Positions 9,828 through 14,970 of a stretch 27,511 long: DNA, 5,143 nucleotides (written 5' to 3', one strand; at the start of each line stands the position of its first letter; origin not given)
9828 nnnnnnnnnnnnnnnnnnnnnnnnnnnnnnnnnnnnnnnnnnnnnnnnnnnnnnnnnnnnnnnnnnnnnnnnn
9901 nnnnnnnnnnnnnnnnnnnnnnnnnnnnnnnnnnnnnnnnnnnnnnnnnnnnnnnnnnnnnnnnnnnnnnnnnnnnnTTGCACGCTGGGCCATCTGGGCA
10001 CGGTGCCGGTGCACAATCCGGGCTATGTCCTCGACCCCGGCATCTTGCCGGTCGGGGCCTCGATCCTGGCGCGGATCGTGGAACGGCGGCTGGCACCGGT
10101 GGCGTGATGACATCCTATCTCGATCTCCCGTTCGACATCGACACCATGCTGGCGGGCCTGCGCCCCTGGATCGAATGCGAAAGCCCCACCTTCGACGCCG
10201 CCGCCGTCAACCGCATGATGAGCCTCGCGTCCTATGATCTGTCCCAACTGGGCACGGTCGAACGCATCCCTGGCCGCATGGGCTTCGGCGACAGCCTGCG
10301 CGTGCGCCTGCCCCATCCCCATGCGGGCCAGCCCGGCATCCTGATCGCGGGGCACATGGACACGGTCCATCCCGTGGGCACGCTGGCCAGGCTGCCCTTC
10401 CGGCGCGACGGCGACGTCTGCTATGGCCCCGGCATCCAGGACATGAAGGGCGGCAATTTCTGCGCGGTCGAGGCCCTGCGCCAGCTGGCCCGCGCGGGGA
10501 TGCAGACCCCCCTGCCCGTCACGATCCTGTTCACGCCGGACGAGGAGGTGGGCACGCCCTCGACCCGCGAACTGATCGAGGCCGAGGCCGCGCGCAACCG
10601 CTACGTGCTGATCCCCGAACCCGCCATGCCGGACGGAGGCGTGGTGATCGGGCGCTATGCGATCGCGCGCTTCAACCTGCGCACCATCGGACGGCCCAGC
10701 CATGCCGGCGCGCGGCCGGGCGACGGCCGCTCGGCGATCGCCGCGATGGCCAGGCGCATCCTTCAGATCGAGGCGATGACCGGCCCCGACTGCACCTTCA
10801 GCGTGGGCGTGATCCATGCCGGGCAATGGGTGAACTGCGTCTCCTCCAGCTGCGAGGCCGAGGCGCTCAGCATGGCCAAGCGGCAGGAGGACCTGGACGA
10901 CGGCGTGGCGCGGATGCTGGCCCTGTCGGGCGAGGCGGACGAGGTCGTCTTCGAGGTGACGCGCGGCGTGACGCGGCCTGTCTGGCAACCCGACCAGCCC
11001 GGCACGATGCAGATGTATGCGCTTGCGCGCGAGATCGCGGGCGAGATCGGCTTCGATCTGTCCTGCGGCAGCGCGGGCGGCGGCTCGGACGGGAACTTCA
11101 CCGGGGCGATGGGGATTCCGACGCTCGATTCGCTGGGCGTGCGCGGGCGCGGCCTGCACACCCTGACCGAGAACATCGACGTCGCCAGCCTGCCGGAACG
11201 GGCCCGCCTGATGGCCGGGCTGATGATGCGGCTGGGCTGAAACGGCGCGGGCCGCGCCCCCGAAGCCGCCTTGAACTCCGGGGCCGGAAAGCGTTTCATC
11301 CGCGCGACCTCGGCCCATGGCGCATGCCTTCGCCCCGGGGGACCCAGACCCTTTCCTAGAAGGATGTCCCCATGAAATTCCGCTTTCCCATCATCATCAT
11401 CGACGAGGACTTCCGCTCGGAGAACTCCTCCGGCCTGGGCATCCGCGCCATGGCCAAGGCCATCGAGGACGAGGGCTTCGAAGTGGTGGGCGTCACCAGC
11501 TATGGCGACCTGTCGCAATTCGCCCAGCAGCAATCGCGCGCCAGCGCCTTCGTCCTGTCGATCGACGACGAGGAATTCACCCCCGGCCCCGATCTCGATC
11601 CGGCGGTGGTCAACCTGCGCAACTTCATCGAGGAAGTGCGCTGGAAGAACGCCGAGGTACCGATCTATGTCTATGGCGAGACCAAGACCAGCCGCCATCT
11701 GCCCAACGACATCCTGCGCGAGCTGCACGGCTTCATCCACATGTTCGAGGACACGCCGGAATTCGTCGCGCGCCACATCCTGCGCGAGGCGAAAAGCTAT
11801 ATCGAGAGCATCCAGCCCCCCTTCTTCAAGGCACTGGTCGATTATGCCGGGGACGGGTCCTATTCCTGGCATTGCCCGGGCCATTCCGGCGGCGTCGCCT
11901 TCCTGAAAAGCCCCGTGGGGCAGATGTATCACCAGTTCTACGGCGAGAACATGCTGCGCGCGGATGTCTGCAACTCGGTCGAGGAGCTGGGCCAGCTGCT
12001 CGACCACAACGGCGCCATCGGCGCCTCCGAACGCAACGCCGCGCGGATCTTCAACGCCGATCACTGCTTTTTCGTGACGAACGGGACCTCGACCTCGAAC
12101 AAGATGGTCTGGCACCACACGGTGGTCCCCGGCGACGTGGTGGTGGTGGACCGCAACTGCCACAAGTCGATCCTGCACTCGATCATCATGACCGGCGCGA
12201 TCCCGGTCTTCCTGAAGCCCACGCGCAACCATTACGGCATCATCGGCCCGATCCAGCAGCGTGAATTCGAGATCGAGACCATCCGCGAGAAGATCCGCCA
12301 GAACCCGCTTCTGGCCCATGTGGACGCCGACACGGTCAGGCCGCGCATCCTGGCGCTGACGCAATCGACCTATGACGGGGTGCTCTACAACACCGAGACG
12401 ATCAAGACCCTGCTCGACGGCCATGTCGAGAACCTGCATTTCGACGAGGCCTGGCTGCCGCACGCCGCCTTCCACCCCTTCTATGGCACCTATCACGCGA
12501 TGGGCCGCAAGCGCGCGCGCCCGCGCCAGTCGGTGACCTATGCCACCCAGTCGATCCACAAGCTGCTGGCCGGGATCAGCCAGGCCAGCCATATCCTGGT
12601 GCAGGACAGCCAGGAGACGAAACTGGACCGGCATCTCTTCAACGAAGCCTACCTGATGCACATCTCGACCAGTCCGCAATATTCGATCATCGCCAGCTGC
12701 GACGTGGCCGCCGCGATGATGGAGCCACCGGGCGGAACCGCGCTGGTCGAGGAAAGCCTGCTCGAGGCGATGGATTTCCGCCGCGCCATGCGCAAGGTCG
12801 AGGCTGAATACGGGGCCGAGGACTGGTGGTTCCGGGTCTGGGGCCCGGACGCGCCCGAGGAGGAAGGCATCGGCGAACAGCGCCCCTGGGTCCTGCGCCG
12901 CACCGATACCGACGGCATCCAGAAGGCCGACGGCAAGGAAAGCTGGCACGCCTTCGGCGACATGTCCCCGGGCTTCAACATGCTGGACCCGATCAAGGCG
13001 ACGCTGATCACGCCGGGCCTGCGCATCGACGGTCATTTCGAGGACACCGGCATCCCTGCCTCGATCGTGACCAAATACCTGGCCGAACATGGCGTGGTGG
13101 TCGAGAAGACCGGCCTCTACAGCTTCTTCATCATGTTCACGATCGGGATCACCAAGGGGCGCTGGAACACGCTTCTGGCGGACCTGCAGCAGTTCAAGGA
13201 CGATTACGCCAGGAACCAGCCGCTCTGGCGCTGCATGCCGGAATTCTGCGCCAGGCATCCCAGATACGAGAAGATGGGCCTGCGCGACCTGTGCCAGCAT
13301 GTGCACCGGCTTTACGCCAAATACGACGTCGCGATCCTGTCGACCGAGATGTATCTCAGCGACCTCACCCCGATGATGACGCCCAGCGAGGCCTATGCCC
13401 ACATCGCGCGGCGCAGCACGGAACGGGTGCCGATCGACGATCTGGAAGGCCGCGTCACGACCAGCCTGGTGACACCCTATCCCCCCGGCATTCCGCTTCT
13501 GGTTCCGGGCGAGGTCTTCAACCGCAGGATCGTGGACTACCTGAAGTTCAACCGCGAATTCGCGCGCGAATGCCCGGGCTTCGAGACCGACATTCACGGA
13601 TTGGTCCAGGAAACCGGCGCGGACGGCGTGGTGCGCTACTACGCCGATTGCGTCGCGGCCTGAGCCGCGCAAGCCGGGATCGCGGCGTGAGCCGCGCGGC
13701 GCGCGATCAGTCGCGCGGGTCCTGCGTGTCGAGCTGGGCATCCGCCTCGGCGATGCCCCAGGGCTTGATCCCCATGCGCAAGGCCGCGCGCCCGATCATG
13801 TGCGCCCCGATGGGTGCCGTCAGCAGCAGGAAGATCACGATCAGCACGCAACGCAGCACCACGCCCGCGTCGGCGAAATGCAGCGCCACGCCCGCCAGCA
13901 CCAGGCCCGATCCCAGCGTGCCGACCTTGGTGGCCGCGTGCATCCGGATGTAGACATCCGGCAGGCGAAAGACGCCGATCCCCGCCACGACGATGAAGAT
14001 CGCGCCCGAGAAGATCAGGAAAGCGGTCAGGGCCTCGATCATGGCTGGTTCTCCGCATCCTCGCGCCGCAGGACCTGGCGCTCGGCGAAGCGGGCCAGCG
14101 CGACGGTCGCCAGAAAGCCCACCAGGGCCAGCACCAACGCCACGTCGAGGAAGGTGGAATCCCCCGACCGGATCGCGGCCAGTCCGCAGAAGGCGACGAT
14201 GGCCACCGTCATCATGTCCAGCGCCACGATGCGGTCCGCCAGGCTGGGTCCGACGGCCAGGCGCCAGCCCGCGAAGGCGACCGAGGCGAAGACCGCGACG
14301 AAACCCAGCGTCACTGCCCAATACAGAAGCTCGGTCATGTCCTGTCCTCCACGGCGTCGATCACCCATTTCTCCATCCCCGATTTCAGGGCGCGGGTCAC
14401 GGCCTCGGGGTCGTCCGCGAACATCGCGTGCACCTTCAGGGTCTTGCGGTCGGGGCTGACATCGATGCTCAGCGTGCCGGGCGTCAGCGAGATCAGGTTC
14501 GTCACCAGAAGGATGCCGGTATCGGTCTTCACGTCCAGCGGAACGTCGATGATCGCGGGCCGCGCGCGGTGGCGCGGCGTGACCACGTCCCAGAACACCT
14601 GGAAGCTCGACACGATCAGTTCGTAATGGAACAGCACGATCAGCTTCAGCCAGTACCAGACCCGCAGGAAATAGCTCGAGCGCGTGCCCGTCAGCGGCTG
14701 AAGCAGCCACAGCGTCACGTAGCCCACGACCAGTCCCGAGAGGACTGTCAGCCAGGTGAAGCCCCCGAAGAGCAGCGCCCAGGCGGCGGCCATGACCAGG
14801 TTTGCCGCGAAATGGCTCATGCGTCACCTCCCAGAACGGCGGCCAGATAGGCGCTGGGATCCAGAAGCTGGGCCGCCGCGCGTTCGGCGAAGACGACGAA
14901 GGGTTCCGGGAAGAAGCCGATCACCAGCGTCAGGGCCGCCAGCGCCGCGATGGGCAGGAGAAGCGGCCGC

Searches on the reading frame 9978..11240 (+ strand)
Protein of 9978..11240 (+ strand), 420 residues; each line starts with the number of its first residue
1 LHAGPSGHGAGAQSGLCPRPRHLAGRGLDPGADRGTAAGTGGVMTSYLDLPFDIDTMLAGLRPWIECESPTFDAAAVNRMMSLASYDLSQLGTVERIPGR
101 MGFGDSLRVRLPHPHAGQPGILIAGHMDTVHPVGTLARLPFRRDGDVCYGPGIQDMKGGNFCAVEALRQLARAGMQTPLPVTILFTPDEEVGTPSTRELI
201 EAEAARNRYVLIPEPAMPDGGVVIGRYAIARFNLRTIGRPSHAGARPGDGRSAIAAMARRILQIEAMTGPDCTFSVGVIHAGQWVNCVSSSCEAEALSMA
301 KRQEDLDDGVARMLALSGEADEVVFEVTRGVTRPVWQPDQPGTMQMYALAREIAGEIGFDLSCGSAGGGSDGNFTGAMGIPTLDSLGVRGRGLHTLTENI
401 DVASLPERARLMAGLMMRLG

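Call 15: search_protein_families(library=pfam, proteins=[window:9978-11240:+], max_evalue=0.00001)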
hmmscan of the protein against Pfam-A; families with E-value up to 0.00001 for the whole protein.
window:9978-11240:+ (420 aa): 2 families
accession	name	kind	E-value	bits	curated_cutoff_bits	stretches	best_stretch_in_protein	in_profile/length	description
PF01546.33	Peptidase_M20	-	1.9e-33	116.6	24.6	1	122-417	1-205/206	Peptidase family M20/M25/M40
PF07687.19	M20_dimer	-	1.4e-13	51.1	21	1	224-316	1-98/107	Peptidase dimerisation domain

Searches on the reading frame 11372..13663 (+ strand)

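Call 14: search_protein_families(library=pfam, proteins=[window:11372-13663:+], max_evalue=0.00001)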
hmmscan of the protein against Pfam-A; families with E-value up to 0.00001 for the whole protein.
window:11372-13663:+ (763 aa): 3 families
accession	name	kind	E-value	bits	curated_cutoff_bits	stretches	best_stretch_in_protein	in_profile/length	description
PF01276.26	OKR_DC_1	-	2e-141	472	27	1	149-595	1-415/417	Orn/Lys/Arg decarboxylase, major domain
PF03711.20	OKR_DC_1_C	-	9e-47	159.1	24.2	1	622-747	1-130/132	Orn/Lys/Arg decarboxylase, C-terminal domain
PF03709.21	OKR_DC_1_N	-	1.6e-31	109.2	29.3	1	21-143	3-111/111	Orn/Lys/Arg decarboxylase, N-terminal domain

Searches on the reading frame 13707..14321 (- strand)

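Call 14: search_protein_families(library=pfam, proteins=[window:13707-14321:-], max_evalue=0.00001)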
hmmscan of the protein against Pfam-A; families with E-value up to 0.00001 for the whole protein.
window:13707-14321:- (204 aa): 1 family
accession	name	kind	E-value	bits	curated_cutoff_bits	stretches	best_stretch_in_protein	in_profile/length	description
PF03334.19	PhaG_MnhG_YufB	-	8e-27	93.7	23.4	1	102-181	1-80/80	Na+/H+ antiporter subunit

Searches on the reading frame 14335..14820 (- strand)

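Call 14: search_protein_families(library=pfam, proteins=[window:14335-14820:-], max_evalue=0.00001)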
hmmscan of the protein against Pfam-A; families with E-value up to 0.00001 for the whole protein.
window:14335-14820:- (161 aa): 1 family
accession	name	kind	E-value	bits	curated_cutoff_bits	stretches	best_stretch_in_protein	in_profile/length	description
PF01899.21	MNHE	-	7e-41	139.8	27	1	7-154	1-143/145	Na+/H+ ion antiporter subunit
